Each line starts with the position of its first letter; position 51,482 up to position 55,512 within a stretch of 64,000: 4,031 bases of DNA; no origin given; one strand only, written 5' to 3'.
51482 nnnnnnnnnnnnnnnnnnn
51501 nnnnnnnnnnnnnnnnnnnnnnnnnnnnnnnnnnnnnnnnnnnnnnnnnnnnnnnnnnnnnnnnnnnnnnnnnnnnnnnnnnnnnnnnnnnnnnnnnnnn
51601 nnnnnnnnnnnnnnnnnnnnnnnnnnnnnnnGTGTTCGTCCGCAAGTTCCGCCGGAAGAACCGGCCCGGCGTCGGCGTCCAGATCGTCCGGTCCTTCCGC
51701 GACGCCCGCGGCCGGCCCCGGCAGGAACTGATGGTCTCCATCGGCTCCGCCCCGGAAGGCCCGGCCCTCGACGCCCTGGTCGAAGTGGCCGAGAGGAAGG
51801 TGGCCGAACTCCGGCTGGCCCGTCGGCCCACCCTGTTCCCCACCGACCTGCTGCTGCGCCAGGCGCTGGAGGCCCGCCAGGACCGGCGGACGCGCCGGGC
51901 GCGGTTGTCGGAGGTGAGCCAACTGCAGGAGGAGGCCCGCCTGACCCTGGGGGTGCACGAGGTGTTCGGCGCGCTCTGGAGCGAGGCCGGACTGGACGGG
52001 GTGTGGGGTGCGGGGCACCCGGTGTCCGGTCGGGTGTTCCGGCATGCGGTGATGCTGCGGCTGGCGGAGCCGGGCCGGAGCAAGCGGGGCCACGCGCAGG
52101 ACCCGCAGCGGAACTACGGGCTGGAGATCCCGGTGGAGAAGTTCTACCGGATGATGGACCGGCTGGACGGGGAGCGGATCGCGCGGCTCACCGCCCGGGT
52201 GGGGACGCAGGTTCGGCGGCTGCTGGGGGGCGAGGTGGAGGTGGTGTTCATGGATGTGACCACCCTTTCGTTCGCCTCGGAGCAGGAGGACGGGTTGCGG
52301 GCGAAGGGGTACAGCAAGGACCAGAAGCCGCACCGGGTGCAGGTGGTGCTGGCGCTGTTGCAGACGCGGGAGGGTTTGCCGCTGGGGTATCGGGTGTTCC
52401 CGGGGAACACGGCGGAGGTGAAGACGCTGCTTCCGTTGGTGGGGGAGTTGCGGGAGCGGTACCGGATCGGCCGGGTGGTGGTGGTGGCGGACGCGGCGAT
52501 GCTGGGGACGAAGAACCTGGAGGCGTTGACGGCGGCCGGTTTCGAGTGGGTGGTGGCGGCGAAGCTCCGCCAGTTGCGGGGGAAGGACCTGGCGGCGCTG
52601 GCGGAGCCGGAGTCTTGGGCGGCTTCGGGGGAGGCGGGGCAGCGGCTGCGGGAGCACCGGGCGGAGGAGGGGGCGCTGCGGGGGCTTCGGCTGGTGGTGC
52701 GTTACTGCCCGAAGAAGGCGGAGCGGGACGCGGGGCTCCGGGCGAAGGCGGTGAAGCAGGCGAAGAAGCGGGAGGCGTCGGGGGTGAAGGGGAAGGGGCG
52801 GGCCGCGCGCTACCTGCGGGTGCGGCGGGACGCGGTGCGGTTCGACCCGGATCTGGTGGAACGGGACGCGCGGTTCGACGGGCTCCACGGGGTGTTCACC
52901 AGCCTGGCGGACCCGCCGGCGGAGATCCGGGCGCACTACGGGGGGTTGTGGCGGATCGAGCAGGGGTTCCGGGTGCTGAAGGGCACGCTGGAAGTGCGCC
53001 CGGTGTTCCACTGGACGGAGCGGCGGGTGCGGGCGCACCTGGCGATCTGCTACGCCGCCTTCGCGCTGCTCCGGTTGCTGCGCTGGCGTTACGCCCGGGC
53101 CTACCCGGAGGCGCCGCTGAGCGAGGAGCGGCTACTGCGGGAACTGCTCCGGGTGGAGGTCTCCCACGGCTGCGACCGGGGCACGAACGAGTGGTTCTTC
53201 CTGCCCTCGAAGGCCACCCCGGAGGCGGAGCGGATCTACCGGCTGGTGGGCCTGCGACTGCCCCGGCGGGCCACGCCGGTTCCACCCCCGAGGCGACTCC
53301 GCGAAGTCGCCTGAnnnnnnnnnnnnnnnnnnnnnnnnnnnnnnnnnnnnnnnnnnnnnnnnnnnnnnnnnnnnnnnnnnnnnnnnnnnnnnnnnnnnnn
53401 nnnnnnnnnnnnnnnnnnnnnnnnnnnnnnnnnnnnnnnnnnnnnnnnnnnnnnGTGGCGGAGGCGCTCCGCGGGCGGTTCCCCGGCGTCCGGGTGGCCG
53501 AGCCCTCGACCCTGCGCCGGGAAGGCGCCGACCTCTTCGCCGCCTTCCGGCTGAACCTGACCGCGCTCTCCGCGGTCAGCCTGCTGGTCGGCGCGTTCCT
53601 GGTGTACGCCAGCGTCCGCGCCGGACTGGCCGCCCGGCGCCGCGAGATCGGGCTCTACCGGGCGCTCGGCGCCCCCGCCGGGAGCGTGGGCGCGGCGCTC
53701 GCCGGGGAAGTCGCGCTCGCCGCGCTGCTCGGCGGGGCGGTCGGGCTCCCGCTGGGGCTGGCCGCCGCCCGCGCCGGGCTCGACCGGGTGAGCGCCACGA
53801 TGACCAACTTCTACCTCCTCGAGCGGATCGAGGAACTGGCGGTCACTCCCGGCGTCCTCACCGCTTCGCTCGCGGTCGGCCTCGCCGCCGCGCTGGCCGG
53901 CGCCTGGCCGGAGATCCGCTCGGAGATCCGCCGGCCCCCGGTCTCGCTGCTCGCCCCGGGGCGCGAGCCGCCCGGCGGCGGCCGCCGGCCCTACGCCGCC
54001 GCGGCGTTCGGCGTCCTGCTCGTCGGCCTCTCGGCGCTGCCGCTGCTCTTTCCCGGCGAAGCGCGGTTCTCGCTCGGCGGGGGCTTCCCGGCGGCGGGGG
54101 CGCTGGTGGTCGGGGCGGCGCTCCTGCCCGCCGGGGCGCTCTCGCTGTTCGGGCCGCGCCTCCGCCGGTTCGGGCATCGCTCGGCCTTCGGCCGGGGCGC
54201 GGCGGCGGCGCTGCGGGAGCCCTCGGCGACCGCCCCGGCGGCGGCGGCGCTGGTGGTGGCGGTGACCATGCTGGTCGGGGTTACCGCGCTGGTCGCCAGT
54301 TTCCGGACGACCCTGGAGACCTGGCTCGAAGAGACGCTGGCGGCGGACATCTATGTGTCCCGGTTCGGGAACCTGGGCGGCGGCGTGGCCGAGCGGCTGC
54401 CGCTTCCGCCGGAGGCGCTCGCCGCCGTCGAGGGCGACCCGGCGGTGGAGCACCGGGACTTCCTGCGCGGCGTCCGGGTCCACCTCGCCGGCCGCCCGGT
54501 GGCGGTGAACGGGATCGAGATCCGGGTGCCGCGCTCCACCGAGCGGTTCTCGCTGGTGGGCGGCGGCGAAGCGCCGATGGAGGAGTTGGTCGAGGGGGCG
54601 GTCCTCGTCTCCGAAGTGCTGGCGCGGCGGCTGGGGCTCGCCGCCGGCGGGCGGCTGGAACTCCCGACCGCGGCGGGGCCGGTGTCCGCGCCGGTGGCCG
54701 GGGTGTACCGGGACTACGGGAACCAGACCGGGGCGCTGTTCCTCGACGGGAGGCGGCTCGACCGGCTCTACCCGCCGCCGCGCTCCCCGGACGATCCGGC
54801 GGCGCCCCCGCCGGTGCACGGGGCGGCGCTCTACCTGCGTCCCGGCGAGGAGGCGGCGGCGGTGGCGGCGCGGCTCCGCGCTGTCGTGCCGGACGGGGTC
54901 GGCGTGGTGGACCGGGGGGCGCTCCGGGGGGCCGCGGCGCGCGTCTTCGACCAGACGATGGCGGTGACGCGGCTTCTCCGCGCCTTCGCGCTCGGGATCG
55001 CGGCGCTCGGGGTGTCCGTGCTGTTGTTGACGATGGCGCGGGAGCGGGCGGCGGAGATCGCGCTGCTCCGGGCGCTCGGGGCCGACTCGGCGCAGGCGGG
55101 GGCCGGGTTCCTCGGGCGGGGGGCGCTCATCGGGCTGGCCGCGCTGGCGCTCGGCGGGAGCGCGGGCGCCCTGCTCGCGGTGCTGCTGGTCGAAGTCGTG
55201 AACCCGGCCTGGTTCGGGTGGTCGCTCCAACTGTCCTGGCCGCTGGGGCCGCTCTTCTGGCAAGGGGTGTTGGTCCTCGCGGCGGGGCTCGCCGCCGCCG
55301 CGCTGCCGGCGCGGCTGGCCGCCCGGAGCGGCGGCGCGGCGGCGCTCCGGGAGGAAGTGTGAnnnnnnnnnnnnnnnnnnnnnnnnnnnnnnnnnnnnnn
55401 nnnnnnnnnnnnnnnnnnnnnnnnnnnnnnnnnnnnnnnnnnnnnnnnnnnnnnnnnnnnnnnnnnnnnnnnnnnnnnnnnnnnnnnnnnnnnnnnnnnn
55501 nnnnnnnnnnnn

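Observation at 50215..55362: IS1634-family element splits a two-module FtsX permease and generated a 601-bp target duplication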

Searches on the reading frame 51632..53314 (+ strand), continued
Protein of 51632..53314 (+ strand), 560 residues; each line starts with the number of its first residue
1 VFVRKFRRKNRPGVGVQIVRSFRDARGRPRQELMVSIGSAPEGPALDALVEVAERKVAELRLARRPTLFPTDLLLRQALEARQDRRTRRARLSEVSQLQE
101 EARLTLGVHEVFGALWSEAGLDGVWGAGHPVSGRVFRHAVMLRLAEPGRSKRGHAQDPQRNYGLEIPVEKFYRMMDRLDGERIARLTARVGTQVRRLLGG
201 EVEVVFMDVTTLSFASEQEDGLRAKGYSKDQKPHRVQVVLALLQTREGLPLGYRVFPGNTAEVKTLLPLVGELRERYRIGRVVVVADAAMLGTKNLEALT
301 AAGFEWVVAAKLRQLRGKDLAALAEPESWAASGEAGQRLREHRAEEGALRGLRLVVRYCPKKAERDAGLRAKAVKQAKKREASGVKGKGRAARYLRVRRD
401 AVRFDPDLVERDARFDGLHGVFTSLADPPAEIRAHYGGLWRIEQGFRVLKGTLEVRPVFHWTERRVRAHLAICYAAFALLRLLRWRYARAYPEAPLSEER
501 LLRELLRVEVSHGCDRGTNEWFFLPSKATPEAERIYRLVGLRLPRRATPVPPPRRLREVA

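Call 40: find_encoding_contigs(protein=P0261, flank=5000, max_places=10)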
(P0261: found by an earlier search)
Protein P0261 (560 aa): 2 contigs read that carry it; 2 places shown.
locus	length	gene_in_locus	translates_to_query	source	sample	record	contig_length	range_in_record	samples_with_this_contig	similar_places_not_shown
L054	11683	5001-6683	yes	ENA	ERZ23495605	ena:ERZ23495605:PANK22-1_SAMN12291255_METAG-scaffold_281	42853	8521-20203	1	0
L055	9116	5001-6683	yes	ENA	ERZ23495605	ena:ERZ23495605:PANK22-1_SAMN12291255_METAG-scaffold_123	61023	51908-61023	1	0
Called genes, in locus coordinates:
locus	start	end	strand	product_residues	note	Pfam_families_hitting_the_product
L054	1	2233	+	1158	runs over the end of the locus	PF07669:Eco57I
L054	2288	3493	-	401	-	PF13173:AAA_14, PF13635:DUF4143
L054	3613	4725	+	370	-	PF21189:PHA02142, PF09414:RNA_ligase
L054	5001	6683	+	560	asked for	PF01609:DDE_Tnp_1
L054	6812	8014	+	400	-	PF13173:AAA_14, PF13635:DUF4143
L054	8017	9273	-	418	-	PF02463:SMC_N, PF13175:AAA_15, PF13476:AAA_23, PF13304:AAA_21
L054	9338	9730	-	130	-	PF08861:DUF1828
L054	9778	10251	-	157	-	PF07883:Cupin_2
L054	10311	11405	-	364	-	-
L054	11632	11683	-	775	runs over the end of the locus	PF17764:PriA_3primeBD (weak), PF00270:DEAD, PF04851:ResIII, PF00271:Helicase_C, PF18074:PriA_C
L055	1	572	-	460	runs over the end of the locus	PF09587:PGA_cap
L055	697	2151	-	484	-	PF01546:Peptidase_M20, PF07687:M20_dimer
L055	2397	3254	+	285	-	-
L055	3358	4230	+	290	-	-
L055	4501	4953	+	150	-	PF13776:DUF4172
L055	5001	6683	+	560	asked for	PF01609:DDE_Tnp_1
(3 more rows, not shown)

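Call 41: find_encoding_contigs(protein=P0258, flank=5000, max_places=10)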
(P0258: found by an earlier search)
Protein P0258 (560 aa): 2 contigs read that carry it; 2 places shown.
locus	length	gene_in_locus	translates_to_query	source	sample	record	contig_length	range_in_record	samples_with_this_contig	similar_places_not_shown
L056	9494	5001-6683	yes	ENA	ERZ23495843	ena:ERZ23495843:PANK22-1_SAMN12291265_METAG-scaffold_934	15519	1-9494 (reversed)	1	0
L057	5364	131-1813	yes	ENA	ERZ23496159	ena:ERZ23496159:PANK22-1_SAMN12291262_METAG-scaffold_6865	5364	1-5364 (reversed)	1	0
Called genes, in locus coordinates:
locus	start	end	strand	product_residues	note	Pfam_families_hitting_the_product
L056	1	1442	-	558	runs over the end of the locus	-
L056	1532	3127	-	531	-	PF09820:AAA-ATPase_like, PF08011:PDDEXK_9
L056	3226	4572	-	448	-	PF13174:TPR_6 (faint), PF13428:TPR_14 (faint), PF13432:TPR_16 (faint), PF14559:TPR_19 (faint), PF13620:CarboxypepD_reg, PF00515:TPR_1, PF07719:TPR_2 (weak), PF13371:TPR_9 (weak), +7 more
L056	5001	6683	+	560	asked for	PF01609:DDE_Tnp_1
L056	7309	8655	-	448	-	PF13176:TPR_7 (faint), PF13620:CarboxypepD_reg, PF13432:TPR_16 (weak), PF00515:TPR_1 (weak), PF07719:TPR_2 (weak), PF13181:TPR_8 (weak), PF14559:TPR_19 (weak), PF00515:TPR_1 (weak), +7 more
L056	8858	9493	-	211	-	?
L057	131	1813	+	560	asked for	PF01609:DDE_Tnp_1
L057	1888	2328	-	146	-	-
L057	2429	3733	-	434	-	PF01979:Amidohydro_1, PF07969:Amidohydro_3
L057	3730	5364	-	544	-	?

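Call 49: find_encoding_contigs(protein=P0127, flank=4000, max_places=10)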
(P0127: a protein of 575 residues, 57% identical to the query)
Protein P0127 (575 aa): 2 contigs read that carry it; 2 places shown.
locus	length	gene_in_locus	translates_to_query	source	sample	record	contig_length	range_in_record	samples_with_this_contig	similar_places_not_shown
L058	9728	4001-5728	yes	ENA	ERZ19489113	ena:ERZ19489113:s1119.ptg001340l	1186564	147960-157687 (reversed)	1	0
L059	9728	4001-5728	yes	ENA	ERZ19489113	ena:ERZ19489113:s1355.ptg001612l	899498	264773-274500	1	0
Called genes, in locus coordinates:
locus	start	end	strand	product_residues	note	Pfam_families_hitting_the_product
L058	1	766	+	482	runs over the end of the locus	PF00072:Response_reg, PF13191:AAA_16 (faint), PF00158:Sigma54_activat, PF14532:Sigma54_activ_2, PF07728:AAA_5, PF25601:AAA_lid_14, PF02954:HTH_8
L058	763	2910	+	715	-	PF20094:GWxTD_dom, PF07719:TPR_2 (faint), PF13414:TPR_11 (faint), PF00515:TPR_1 (faint), PF13424:TPR_12, PF13432:TPR_16, PF14559:TPR_19 (weak), PF13428:TPR_14 (weak), +3 more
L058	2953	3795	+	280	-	PF04250:DUF429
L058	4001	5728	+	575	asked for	PF01609:DDE_Tnp_1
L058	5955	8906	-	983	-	PF13620:CarboxypepD_reg, PF07715:Plug (weak), PF25183:OMP_b-brl_4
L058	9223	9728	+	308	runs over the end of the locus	PF13620:CarboxypepD_reg, PF00515:TPR_1 (faint), PF13432:TPR_16 (weak), PF14559:TPR_19, PF13432:TPR_16 (weak), PF14559:TPR_19 (weak), PF13432:TPR_16 (weak), PF13424:TPR_12 (weak), +13 more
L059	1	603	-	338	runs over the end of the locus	PF00044:Gp_dh_N, PF02800:Gp_dh_C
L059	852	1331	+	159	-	PF00011:HSP20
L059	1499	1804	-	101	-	PF04368:DUF507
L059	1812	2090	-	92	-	PF04368:DUF507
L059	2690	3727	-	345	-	PF17200:sCache_2 (faint)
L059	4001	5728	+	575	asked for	PF01609:DDE_Tnp_1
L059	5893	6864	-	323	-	PF08269:dCache_2 (faint), PF17200:sCache_2 (faint), PF17203:sCache_3_2 (faint)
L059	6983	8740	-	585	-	PF19313:DUF5916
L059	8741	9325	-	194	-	-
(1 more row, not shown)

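Call 50: find_encoding_contigs(protein=P0125, flank=4000, max_places=10)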
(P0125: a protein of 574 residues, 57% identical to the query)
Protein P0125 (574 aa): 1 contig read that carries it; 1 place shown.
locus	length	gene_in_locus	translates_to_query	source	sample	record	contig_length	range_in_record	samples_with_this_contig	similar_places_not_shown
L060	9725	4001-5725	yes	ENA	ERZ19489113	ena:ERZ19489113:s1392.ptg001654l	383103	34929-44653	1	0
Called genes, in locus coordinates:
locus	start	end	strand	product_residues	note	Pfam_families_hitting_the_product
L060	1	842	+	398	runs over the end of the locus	-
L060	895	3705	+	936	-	PF20464:MmeI_N, PF20465:MmeI_hel, PF20473:MmeI_Mtase, PF20466:MmeI_TRD, PF20467:MmeI_C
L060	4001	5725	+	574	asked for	PF01609:DDE_Tnp_1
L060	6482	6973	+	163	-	-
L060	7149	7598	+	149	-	-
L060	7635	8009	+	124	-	-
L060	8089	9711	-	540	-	PF07719:TPR_2 (faint)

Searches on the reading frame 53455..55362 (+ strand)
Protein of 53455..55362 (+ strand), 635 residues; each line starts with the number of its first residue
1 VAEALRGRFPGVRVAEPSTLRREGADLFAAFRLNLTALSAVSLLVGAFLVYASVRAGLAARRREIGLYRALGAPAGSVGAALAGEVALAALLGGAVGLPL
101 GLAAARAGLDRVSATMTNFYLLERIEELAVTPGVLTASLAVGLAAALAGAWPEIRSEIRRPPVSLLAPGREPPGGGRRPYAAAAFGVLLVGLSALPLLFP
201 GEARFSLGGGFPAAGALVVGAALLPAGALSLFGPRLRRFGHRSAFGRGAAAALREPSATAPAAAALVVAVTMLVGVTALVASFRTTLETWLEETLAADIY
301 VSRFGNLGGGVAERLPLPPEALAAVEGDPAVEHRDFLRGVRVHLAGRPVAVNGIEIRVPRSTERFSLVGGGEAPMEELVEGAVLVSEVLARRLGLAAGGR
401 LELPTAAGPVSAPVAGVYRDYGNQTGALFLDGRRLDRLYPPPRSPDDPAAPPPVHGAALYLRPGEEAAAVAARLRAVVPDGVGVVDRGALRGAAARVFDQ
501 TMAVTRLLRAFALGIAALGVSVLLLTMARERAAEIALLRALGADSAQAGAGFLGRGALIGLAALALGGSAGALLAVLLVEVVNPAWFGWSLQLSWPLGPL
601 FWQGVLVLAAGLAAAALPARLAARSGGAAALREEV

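Call 5: search_protein_families(library=pfam, proteins=[window:53455-55362:+], max_evalue=0.01)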
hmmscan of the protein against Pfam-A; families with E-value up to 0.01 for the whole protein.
window:53455-55362:+ (635 aa): 1 family
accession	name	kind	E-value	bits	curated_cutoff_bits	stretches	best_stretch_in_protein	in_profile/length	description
PF02687.27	FtsX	-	5.4e-25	88.2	25.5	2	37-151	2-109/120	FtsX-like permease C-terminal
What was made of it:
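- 53455..55362 (+): C-terminal permease fragment, 635 aa if translated from GTG 53455. It holds the last ~27 residues of periplasmic domain 1, TM2-TM7, periplasmic domain 2 and TM8-TM10. A GGAGG lies 8 nt upstream of the GTG. Two Pfam FtsX stretches (call 5).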

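Call 6: search_protein_families(library=ncbifam, proteins=[window:53455-55362:+], max_evalue=0.01)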
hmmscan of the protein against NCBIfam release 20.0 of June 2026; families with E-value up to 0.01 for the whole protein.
window:53455-55362:+ (635 aa): 8 families
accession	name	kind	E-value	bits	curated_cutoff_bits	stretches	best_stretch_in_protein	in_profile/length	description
TIGR03434.1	ADOP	subfamily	1.5e-08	33.2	622.3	2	382-634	561-803/803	ADOP family duplicated permease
NF007826.0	PRK10535.1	equivalog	7.5e-07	27.8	966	1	31-105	521-595/648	macrolide ABC transporter ATP-binding protein/permease MacB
NF038346.1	FtsX_actino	exception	3.2e-06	26.7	250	1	29-155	177-303/308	permease-like cell division protein FtsX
TIGR02212.1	lolCE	equivalog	2.9e-05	23.2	362.45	1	510-582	274-346/411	lipoprotein-releasing ABC transporter permease subunit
NF038347.1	FtsX_Gpos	exception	8.7e-05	22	225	0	32-113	168-249/296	permease-like cell division protein FtsX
NF041854.1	ABC_perm_YbbP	equivalog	0.00016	19.7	999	1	8-97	660-749/806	putative ABC transporter permease subunit YbbP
NF008357.0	PRK11146.1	exception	0.00083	18.3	439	1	510-583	277-350/414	lipoprotein-releasing ABC transporter permease subunit LolE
TIGR02213.1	lolE_release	exception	0.0012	17.8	540.35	1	505-582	269-346/411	lipoprotein-releasing ABC transporter permease subunit LolE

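Call 32: find_encoding_contigs(protein=window:53455-55362:+, flank=3000, max_places=5)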
Protein window:53455-55362:+ (635 aa): no gene with exactly this product is on record in the collection.
